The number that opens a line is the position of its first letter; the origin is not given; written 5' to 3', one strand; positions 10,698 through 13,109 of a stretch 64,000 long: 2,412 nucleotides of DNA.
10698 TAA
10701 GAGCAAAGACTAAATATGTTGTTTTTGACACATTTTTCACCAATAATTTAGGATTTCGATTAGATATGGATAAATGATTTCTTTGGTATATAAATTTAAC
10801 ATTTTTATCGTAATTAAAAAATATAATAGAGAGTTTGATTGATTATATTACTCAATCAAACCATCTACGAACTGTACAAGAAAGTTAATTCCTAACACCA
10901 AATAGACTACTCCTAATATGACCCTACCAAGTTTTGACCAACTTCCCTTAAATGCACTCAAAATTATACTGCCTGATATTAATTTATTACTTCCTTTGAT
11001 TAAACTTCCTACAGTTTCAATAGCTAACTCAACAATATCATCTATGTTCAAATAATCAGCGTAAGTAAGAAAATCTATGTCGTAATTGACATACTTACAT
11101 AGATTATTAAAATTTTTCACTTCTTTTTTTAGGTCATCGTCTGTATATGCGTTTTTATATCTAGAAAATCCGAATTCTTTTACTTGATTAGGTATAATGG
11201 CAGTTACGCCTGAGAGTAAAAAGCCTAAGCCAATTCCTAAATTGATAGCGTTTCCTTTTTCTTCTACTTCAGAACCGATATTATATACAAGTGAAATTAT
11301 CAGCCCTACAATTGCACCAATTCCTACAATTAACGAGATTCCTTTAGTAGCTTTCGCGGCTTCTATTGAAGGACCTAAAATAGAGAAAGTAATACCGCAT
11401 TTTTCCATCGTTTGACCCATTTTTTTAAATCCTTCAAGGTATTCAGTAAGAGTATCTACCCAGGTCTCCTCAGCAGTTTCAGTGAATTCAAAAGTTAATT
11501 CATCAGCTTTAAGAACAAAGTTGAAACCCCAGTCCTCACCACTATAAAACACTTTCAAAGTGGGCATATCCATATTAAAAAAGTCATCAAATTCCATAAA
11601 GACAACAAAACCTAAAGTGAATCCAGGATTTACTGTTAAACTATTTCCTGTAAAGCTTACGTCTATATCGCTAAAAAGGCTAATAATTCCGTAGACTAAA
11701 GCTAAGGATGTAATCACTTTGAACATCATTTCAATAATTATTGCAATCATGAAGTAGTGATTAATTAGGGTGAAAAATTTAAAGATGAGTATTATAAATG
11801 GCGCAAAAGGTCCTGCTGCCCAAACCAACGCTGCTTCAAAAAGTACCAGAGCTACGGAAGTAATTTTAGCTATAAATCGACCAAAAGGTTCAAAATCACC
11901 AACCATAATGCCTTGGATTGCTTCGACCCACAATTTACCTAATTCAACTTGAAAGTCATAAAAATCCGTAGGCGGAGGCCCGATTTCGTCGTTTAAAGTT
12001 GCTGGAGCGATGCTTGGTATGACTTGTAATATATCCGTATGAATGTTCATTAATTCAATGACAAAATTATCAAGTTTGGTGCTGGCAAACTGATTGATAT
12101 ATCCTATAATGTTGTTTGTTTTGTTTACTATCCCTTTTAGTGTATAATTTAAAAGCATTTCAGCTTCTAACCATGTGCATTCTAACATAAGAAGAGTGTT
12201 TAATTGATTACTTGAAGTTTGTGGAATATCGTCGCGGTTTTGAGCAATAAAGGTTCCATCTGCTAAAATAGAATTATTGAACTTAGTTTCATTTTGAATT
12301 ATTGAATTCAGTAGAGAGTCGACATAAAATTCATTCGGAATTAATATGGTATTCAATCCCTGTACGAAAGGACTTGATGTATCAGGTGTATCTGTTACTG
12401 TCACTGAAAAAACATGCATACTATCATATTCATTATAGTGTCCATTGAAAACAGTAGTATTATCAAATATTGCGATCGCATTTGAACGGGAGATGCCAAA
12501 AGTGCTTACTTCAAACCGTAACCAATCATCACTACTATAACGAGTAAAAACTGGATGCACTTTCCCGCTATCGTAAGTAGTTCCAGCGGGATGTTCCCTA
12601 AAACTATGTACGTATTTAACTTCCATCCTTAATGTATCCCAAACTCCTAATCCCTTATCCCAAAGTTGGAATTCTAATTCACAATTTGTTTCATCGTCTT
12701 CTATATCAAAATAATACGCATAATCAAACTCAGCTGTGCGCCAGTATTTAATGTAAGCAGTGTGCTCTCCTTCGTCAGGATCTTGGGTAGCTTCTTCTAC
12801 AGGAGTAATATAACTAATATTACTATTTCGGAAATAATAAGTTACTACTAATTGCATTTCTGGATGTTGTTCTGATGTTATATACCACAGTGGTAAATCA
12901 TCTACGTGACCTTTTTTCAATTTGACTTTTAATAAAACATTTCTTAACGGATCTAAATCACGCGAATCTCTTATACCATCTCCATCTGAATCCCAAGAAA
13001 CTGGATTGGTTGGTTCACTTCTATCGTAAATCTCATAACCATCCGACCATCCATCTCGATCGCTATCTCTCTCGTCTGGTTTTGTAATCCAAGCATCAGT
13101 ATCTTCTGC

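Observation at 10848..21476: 3542-aa giant protein built from five copies of a distinctive LamG-like module plus PKD and thrombospondin type-3 repeats, ending in a multi-helix membrane domain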

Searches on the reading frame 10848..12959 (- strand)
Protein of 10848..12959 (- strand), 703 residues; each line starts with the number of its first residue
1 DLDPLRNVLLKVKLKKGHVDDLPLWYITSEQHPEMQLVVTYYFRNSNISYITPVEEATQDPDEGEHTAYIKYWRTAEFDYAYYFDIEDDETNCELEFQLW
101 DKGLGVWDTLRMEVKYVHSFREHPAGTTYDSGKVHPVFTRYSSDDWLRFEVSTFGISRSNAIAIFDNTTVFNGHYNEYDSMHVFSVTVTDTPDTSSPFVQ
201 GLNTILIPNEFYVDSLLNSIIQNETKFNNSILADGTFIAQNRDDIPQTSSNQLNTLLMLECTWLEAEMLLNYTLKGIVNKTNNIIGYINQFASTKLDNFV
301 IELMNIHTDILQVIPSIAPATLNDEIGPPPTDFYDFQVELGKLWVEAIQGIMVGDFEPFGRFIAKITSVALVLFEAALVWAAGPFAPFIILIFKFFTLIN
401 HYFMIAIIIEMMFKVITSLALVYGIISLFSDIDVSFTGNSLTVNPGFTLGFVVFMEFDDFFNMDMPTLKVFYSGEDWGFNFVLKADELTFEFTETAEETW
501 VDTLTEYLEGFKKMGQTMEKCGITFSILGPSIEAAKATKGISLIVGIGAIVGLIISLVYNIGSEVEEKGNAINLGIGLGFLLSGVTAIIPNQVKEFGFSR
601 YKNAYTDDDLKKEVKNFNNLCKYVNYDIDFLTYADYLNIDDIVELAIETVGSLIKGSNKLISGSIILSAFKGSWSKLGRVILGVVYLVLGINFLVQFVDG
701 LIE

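Call 8: search_protein_families(library=pfam, proteins=[window:10851-12959:-], max_evalue=1)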
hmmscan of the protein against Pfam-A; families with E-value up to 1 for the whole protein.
seq(703 aa): 0 families

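Call 16: find_homologous_proteins(query=window:10848-12959:-, max_evalue=0.001)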
Query window:10848-12959:- (703 aa): 1 proteins with E <= 0.001 among 8000 candidates.
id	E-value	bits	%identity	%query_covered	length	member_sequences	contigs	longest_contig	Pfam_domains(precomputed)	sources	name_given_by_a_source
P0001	1.2e-37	148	36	34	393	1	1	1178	-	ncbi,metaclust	ncbi:unnamed protein product, partial [marine sediment metagenome]|metaclust:status=active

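Call 41: search_solved_structures(query=A3, max_evalue=1, show_alignments=1)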
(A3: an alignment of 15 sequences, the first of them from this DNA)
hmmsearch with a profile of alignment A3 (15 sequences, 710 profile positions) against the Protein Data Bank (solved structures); distinct sequences matched with E-value up to 1: 0.

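Call 57: predict_structure(alignment_id=A3)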
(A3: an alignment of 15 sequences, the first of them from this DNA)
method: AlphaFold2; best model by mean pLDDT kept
length: 703 residues; sequences in the alignment: 15
mean_pLDDT: 69.3   pTM: 0.37
mean pLDDT of the five models: 69.3, 68.4, 65.3, 64.5, 64.0
residues with pLDDT >= 90: 38; 70-90: 373; 50-70: 183; < 50: 109
segments of 3 or more residues with pLDDT < 50: 1-6, 156-160, 170-177, 238-249, 302-304, 314-324, 383-387, 495-500, 596-639
pLDDT, mean of each block of 10 residues (from residue 1): 47 88 75 90 70 90 75 89 63 88 80 88 83 71 78 58 62 48 83 85 79 79 76 61 43 71 88 71 60 65 51 43 61 81 79 75 77 59 50 67 77 77 72 82 83 80 78 74 71 51 68 82 77 66 71 71 71 81 73 48 36 37 29 37 62 70 69 69 77 73 50
secondary structure, 60 per line:
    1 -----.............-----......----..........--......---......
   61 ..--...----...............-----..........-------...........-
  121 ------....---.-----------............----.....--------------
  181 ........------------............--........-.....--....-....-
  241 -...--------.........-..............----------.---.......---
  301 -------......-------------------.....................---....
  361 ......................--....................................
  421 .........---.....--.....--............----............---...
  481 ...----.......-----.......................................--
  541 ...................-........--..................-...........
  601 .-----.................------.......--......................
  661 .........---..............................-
elements in order (helices of 4 or more, strands of 3 or more residues): E6-18 H24-29 E34-43 E46-51 E55-62 E72-86 E92-101 E109-119 E127-130 E146-157 E162-166 E181-188 E201-208 H209-212 H216-222 H224-228 H231-234 E236-239 E253-261 H263-274 E291-293 H294-297 H308-313 H333-353 H357-382 H385-429 E433-437 E440-444 E447-458 E463-474 E478-483 E488-494 H500-538 H541-559 H561-568 H571-588 H590-601 H607-623 H630-636 H639-669 H673-702

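Call 59: search_protein_representatives(alignment_id=A3)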
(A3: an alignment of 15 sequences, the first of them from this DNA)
Query: 15 sequences, 710 profile positions. Proteins with E-value up to 0.001 (for the whole library): 321; up to 1e-10: 239; up to 1e-30: 131. The best 150 are listed.
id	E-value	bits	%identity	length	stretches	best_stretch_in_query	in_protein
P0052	2.7e-232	789.6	-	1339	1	1-707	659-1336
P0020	1.7e-227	773.7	-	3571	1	1-708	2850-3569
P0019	5.5e-203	692.8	-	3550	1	1-703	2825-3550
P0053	1.9e-165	568.7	-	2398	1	1-706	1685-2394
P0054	2.0e-163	562.0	-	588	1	125-707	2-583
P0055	7.2e-162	556.9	-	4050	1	1-602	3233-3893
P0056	3.8e-161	554.5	-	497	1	1-428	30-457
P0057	4.8e-156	537.6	-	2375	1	1-705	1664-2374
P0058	6.2e-151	520.7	-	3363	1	1-706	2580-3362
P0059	6.1e-149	514.1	-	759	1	40-705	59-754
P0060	5.2e-141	487.9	-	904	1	1-673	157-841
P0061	5.2e-141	487.9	-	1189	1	1-601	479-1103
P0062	2.9e-137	475.5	-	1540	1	1-697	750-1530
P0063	1.9e-136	472.8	-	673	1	84-705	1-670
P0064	2.3e-133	462.7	-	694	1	30-697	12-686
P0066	1.0e-126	440.6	-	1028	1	1-688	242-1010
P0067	7.2e-126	437.9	-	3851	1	1-498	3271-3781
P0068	1.7e-124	433.3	-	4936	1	1-472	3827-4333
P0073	1.8e-119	416.7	-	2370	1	1-602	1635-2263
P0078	3.9e-99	349.5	-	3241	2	1-496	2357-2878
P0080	2.0e-97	343.8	-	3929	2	71-705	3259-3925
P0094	1.9e-79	284.4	-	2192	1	1-703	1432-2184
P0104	7.2e-71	256.0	-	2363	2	1-469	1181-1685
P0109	3.6e-69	250.4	-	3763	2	192-482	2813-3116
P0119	8.6e-62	226.0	-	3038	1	40-474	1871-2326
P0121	2.2e-61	224.7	-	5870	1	1-466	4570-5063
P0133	3.3e-55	204.3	-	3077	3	190-435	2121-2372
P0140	3.3e-51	191.0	-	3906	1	71-437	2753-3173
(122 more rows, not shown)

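Call 60: list_cluster_members(proteins=[P0053, P0055, P0057, P0058, P0067, P0068, P0121, P0094, P0104, P0119])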
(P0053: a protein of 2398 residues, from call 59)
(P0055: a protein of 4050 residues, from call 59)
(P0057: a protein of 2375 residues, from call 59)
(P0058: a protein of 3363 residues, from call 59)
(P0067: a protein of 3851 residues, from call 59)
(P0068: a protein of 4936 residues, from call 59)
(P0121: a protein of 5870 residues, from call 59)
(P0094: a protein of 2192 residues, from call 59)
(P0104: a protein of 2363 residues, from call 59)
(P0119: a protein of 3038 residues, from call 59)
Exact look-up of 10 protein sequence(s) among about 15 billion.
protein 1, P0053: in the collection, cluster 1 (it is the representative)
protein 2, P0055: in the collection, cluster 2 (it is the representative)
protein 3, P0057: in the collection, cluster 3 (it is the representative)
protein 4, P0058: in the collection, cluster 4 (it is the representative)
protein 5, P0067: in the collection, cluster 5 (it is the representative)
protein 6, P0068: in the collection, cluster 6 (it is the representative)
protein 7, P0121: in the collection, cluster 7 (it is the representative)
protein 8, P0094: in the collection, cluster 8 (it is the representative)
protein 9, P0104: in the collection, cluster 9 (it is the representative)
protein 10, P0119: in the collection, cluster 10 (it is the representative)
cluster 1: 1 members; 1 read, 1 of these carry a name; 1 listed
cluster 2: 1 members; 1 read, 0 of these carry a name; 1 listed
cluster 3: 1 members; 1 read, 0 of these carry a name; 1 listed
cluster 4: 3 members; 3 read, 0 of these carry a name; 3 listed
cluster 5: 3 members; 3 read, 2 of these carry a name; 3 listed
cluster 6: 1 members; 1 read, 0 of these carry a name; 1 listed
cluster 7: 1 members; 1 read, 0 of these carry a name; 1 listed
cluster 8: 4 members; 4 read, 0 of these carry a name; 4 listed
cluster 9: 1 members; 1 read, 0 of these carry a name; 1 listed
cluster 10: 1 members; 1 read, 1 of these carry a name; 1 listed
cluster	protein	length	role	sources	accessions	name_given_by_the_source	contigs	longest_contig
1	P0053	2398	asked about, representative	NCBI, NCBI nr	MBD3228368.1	MAG: DUF1797 family protein, partial [Candidatus Lokiarchaeota archaeon] | DUF1797 family protein [Candidatus Lokiarchaeota archaeon]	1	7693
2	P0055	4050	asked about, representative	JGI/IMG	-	-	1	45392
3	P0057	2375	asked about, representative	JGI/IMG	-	-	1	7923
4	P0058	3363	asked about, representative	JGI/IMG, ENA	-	-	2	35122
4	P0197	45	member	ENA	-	-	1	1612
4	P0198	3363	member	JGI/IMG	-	-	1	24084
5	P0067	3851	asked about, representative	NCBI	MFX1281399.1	MAG: PKD domain-containing protein, partial [Promethearchaeota archaeon]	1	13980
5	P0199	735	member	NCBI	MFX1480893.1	MAG: PKD domain-containing protein, partial [Promethearchaeota archaeon]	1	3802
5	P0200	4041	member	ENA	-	-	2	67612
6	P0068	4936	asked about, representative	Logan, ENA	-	-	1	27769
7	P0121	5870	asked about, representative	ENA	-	-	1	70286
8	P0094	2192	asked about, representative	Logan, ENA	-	-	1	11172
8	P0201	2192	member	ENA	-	-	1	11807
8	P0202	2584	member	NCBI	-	-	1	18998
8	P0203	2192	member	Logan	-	-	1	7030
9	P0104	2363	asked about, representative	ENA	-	-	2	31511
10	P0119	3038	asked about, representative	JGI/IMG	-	hypothetical protein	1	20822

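Call 61: fold_search(model_id=the predicted structure, library=pdb)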
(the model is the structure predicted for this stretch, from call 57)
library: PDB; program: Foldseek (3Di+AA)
matches with E <= 10: 767; with E <= 0.001: 21
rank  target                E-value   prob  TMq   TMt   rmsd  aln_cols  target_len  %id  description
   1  2nsq                  5.0e-05  1.00  0.15  0.63   4.7       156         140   16  Crystal structure of the C2 domain of the human E3 ubiquitin-protein ligase NEDD4-like protein (released 2006-12-19)
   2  9zk1_D                7.8e-05  1.00  0.16  0.74   3.8       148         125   18  Crystal structure of a calcium bound C2 domain containing protein from Trichomonas vaginalis (P21 form) (released 2025-12-17)
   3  1cjy_A                8.1e-05  1.00  0.16  0.18   4.3       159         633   11  HUMAN CYTOSOLIC PHOSPHOLIPASE A2 (released 2000-04-20)
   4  1rlw                  9.9e-05  1.00  0.15  0.68   4.5       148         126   10  CALCIUM-PHOSPHOLIPID BINDING DOMAIN FROM CYTOSOLIC PHOSPHOLIPASE A2 (released 1998-02-25)
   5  4icx_C                9.9e-05  1.00  0.14  0.55   5.0       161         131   13  N-terminal C2 domain of human CEP120 (released 2014-06-18)
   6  1cjy_B                1.1e-04  1.00  0.16  0.18   4.2       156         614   11  HUMAN CYTOSOLIC PHOSPHOLIPASE A2 (released 2000-04-20)
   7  3l9b                  1.1e-04  1.00  0.15  0.71   4.5       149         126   15  Crystal Structure of Rat Otoferlin C2A (released 2011-01-19)
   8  9zk0_A                1.8e-04  1.00  0.17  0.72   3.8       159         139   16  Crystal structure of a calcium bound C2 domain containing protein from Trichomonas vaginalis (released 2025-12-17)
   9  9zk4_B                2.0e-04  1.00  0.17  0.73   3.6       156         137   17  Crystal structure of a malonate bound C2 domain containing protein from Trichomonas vaginalis (P21 form) (released 2025-12-17)
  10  6iej_A                2.0e-04  1.00  0.15  0.64   4.8       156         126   11  The C2 domain of cytosolic phospholipase A2 alpha bound to phosphatidylcholine (released 2019-05-22)
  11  9zk6_A                2.1e-04  1.00  0.16  0.74   3.5       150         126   17  Crystal structure of a C2 domain containing protein from Trichomonas vaginalis in complex with pyrophosphate (released 2025-12-17)
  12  9zk3_B                2.5e-04  1.00  0.16  0.74   3.6       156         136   16  Crystal structure of a C2 domain containing protein from Trichomonas vaginalis (released 2025-12-17)
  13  9bz4_A                2.9e-04  1.00  0.15  0.22   4.3       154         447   12  Crystal structure of the C2 and GAP domains of human p120RasGAP (released 2025-01-22)
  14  7atp                  2.9e-04  1.00  0.15  0.68   4.5       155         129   14  2.0 angstrom structure in complex with Ca of plant Extended Synaptotagmin 1, C2A domain (released 2021-08-18)
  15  9zk1_C                3.3e-04  1.00  0.16  0.73   3.7       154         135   15  Crystal structure of a calcium bound C2 domain containing protein from Trichomonas vaginalis (P21 form) (released 2025-12-17)
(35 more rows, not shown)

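Call 66: search_protein_families(library=pfam, alignment_id=A6, max_evalue=0.001)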
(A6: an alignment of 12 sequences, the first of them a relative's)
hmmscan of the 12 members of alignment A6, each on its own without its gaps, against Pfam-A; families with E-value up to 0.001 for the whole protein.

A. member 1, P0068 (4936 aa): 5 families
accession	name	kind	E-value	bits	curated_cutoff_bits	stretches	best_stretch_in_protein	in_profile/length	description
PF18911.6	PKD_4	-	5e-33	113.4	27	3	1556-1625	16-82/85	PKD domain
PF00801.26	PKD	-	1e-23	83.5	23.5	3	1557-1616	14-71/80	PKD domain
PF13385.13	Laminin_G_3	-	1.5e-20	74.3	27.6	1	3468-3628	1-151/151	Concanavalin A-like lectin/glucanases superfamily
PF24517.2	CBM96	-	3.1e-06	27.6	26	0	1137-1223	37-118/164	Carbohydrate-binding module family 96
PF02210.31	Laminin_G_2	-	3.6e-05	24.7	22.9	0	3496-3617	1-123/126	Laminin G domain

B. families by the number of members that match (of 12 scanned): 13 families
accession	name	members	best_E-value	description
PF18911.6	PKD_4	12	4.4e-69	PKD domain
PF00801.26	PKD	12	1.3e-43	PKD domain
PF18884.5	TSP3_bac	4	9.6e-14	Bacterial TSP3 repeat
PF10102.14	DUF2341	1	8.3e-26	Domain of unknown function (DUF2341)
PF13385.13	Laminin_G_3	1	1.5e-20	Concanavalin A-like lectin/glucanases superfamily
PF24517.2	CBM96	1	3.1e-06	Carbohydrate-binding module family 96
PF08796.15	DUF1797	1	2.3e-05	Protein of unknown function (DUF1797)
PF02210.31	Laminin_G_2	1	3.6e-05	Laminin G domain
PF16967.11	TcfC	1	5.3e-05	E-set like domain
PF07550.17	Shr-like_HID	1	0.00026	Heme-binding protein Shr-like, Hb-interacting domain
PF15418.12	DUF4625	1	0.0004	Domain of unknown function (DUF4625)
PF22352.2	K319L-like_PKD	1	0.00074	K319L-like, PKD domain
PF00630.25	Filamin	1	0.00098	Filamin/ABP280 repeat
